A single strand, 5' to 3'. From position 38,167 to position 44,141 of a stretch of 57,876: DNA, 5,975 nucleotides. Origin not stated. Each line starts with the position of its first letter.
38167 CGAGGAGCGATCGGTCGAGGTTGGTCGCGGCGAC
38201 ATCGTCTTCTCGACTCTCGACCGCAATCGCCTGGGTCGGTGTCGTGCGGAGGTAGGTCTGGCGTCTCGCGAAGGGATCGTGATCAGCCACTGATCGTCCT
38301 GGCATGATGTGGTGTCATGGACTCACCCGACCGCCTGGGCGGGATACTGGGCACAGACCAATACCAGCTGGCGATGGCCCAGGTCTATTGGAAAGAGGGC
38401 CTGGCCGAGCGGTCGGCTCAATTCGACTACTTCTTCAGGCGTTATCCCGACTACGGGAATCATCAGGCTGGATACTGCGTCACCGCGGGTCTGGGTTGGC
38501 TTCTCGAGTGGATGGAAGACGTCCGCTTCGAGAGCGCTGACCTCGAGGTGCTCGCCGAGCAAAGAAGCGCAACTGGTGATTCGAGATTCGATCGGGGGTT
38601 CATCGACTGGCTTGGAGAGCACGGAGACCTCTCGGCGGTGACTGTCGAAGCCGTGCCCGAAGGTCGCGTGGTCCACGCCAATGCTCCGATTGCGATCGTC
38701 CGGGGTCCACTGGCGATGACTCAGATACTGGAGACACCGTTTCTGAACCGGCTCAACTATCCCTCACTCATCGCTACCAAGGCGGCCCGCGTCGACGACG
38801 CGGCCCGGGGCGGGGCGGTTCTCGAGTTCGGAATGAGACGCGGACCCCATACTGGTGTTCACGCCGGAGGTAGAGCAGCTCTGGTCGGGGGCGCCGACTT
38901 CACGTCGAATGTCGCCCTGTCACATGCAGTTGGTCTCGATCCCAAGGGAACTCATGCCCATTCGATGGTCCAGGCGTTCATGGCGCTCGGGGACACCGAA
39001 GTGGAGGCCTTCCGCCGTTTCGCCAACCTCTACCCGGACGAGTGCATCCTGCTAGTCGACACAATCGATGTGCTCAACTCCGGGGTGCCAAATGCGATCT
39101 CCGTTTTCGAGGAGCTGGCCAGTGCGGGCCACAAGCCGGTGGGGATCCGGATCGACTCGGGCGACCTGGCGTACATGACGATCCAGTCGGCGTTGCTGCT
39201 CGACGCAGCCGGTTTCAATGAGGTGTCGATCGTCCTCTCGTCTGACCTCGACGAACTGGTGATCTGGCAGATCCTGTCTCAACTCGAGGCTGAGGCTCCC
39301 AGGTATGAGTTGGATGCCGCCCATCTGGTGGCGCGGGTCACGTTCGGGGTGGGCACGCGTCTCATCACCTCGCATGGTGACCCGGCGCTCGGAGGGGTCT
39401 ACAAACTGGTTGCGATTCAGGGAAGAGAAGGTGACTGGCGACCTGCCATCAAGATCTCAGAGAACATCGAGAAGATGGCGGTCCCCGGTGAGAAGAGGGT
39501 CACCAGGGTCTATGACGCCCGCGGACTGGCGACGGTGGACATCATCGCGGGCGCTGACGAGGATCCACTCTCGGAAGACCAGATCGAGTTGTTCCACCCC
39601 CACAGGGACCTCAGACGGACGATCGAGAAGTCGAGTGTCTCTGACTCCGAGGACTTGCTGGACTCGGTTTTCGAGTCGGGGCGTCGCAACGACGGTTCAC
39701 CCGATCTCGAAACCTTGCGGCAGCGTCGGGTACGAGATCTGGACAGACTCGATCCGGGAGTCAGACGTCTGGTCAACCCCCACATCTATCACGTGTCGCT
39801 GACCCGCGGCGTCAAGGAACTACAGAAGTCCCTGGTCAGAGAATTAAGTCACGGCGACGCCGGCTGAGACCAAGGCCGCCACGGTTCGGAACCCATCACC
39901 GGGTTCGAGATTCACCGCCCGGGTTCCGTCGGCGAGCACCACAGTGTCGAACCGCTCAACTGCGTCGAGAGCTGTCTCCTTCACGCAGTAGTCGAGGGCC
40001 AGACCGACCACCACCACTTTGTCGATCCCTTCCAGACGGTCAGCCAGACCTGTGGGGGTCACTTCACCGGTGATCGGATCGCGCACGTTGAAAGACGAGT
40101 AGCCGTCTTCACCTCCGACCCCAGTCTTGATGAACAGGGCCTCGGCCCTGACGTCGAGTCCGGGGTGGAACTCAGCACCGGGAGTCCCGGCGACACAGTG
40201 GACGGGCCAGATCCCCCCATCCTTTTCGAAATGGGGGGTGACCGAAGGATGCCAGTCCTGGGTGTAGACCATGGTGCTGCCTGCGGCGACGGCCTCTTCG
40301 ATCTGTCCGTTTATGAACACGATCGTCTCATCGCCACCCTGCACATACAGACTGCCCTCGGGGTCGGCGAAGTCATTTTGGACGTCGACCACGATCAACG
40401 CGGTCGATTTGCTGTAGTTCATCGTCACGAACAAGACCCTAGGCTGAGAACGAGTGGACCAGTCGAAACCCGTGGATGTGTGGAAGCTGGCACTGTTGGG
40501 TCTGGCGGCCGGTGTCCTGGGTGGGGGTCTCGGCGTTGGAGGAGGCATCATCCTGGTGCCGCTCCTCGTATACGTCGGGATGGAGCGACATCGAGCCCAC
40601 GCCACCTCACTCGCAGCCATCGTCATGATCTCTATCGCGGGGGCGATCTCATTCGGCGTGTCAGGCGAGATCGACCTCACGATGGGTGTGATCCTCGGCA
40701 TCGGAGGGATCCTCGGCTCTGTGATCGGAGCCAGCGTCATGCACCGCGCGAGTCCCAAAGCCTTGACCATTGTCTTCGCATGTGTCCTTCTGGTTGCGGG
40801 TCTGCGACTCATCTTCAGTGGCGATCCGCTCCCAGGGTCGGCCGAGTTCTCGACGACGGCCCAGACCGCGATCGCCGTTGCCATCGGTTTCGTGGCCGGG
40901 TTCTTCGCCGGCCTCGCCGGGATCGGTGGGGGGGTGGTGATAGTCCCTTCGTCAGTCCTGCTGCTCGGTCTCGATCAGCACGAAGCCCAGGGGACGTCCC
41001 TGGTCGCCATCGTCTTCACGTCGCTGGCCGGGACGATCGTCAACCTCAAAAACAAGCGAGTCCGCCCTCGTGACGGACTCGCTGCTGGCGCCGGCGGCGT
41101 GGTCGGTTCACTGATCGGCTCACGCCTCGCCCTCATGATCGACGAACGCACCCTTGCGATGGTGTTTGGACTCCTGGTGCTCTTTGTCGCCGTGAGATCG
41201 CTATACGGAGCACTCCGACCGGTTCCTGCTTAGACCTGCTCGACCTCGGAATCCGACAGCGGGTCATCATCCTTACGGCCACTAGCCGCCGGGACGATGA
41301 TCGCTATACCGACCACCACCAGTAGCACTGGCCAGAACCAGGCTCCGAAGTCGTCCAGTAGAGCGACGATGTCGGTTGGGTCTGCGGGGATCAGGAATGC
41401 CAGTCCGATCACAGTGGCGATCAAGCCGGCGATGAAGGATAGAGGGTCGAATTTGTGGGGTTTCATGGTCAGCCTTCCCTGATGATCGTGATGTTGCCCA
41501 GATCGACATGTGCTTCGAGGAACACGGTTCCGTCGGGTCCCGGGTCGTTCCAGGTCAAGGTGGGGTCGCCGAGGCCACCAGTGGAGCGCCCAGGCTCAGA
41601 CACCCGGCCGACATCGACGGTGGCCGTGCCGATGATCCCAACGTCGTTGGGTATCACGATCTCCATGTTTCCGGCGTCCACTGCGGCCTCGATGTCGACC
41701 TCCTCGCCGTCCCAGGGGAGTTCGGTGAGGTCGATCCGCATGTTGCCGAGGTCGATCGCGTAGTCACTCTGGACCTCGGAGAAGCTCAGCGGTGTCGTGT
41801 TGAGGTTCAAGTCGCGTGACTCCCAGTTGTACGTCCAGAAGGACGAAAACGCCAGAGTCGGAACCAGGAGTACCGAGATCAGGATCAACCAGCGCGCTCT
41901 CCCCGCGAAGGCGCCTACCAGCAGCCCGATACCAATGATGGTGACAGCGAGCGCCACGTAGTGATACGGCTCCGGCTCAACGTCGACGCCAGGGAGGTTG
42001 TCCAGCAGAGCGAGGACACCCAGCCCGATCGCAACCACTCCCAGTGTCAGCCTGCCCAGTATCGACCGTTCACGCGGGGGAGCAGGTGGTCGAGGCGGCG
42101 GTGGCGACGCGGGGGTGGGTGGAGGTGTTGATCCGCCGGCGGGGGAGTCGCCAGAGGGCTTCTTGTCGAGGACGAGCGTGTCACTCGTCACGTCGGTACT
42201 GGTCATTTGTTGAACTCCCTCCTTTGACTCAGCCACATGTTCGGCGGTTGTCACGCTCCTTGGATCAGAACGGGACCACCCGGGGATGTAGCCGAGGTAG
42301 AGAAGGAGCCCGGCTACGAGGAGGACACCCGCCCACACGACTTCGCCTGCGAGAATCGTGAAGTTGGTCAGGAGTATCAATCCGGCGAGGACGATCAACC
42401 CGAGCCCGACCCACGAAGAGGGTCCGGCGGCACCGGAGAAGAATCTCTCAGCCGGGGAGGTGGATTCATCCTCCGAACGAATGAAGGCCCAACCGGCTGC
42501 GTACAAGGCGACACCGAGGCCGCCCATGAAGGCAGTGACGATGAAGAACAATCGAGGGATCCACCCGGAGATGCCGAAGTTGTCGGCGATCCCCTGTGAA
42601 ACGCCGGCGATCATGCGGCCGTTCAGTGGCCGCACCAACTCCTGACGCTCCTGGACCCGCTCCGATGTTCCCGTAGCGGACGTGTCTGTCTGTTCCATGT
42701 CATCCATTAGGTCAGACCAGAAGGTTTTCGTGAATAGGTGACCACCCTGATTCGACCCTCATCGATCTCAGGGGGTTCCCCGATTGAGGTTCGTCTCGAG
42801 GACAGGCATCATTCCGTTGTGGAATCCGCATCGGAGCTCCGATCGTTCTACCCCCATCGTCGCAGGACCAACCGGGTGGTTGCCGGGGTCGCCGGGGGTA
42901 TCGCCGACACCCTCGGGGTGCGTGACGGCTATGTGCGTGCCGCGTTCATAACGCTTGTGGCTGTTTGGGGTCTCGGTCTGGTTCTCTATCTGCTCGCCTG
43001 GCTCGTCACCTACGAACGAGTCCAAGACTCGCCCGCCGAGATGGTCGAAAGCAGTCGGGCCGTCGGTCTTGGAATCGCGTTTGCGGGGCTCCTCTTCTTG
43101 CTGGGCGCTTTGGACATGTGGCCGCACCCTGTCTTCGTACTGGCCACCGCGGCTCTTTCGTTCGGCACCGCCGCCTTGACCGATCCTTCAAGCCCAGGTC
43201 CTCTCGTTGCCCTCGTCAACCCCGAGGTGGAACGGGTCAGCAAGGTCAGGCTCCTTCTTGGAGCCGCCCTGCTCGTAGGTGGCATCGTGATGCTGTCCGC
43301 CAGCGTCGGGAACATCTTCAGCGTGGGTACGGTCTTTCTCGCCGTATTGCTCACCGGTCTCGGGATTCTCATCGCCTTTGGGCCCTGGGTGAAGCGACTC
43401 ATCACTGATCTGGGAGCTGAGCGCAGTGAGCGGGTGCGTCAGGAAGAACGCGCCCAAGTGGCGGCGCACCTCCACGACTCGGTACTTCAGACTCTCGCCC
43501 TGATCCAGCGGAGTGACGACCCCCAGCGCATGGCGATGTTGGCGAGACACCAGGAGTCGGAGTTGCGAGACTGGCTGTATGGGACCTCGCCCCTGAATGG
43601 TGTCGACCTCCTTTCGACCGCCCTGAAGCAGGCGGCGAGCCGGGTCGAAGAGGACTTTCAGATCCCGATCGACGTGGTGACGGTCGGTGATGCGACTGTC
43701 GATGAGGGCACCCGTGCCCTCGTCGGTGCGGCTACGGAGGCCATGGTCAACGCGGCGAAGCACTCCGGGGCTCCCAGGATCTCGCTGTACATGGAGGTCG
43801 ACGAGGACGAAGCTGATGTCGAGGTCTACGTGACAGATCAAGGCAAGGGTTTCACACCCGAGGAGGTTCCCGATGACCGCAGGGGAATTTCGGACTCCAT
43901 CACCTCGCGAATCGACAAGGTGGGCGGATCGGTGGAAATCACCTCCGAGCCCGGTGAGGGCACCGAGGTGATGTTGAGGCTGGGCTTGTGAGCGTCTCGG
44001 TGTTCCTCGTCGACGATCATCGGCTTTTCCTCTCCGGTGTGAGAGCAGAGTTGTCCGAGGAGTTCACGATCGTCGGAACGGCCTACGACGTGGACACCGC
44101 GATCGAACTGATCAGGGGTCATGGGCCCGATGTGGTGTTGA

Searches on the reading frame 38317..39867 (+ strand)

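Call 80: search_protein_families(library=pfam, proteins=[window:38317-39867:+], max_evalue=0.00001)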
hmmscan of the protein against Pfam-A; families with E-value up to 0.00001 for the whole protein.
window:38317-39867:+ (516 aa): 3 families
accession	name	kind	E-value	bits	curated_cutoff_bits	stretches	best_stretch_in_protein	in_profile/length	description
PF17956.6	NAPRTase_C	-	7.2e-23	81.6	23.3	1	393-502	2-110/111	Nicotinate phosphoribosyltransferase C-terminal domain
PF17767.7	NAPRTase_N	-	1.8e-21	77.2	32.6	1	11-147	1-125/125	Nicotinate phosphoribosyltransferase (NAPRTase) N-terminal domain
PF04095.22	NAPRTase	-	4.9e-06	26.9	20.8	0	170-388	5-221/239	Nicotinate phosphoribosyltransferase (NAPRTase) family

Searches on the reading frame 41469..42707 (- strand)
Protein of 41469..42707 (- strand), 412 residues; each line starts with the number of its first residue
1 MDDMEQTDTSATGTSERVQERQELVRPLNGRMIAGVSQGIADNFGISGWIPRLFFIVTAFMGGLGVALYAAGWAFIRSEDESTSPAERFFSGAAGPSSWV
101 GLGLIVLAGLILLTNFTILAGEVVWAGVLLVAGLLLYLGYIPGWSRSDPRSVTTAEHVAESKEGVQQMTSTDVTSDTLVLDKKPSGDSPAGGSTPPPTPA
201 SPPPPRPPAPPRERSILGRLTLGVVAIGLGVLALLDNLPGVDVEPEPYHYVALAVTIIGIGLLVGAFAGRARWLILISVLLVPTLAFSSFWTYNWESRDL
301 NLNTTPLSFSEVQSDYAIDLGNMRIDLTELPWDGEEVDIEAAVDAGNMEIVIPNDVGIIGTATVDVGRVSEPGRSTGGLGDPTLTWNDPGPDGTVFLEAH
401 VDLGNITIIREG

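Call 80: search_protein_families(library=pfam, proteins=[window:41469-42707:-], max_evalue=0.00001)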
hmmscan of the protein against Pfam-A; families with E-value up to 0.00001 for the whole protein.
window:41469-42707:- (412 aa): 1 family
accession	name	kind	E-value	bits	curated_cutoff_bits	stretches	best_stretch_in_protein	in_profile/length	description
PF04024.17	PspC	-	1.4e-14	54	25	1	23-78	2-57/58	PspC domain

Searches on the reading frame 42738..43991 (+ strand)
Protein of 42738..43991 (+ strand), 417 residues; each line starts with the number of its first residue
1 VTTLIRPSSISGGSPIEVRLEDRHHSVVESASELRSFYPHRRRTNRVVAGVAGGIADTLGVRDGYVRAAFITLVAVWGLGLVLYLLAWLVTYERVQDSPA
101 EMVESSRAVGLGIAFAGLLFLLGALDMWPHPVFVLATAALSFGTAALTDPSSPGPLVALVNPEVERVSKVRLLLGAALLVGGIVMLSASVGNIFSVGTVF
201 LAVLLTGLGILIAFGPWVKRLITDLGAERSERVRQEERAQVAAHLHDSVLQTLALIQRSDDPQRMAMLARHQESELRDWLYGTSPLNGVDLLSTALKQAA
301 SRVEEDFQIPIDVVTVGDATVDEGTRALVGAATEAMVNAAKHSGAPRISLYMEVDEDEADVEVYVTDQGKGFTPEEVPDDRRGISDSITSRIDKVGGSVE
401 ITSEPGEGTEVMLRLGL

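Call 80: search_protein_families(library=pfam, proteins=[window:42738-43991:+], max_evalue=0.00001)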
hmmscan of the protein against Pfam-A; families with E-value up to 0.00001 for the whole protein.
window:42738-43991:+ (417 aa): 3 families
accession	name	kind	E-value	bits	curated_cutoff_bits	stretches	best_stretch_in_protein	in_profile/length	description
PF04024.17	PspC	-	5.3e-13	49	25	1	41-91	5-55/58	PspC domain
PF02518.31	HATPase_c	-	1.2e-10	42.2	26.4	1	328-415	6-107/111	Histidine kinase-, DNA gyrase B-, and HSP90-like ATPase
PF13581.12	HATPase_c_2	-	2.5e-06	28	27.4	1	327-382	31-89/127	Histidine kinase-like ATPase domain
